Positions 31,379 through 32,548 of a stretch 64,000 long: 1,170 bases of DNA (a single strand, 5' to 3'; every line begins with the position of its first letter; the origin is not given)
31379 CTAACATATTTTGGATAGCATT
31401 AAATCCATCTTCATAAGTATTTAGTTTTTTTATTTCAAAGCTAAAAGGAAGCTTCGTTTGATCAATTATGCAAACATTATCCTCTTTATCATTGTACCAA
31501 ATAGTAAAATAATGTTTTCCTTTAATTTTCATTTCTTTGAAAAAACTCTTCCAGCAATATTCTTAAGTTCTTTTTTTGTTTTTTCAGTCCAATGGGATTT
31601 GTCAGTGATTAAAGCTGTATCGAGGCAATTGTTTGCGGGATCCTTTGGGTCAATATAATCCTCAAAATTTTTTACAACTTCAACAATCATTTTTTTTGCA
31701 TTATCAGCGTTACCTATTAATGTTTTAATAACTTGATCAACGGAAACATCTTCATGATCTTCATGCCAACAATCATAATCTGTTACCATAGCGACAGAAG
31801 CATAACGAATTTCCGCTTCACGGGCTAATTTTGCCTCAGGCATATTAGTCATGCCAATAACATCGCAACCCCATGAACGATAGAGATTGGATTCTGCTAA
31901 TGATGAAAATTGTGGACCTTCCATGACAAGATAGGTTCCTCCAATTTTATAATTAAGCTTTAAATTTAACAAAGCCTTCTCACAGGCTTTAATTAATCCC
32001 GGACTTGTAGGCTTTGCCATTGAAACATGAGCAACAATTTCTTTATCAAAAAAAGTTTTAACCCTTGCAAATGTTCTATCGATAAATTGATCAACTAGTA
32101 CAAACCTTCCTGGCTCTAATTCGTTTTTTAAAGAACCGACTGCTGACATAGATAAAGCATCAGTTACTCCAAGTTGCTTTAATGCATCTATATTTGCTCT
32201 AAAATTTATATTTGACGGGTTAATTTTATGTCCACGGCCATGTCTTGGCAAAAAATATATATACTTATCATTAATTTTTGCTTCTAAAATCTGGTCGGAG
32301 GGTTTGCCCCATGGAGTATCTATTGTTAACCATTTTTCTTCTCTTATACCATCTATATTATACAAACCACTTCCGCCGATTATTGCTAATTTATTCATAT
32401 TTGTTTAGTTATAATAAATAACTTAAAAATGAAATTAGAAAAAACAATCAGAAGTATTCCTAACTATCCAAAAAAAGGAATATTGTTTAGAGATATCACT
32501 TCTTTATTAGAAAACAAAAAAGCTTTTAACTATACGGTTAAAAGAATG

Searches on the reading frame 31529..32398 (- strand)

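Call 74: search_protein_families(library=pfam, proteins=[window:31529-32398:-], max_evalue=0.0001)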
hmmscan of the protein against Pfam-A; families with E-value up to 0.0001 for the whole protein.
window:31529-32398:- (289 aa): 1 family
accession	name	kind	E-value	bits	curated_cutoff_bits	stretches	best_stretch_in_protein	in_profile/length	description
PF01048.26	PNP_UDP_1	-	4.8e-41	141.1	25.1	1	3-242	1-232/233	Phosphorylase superfamily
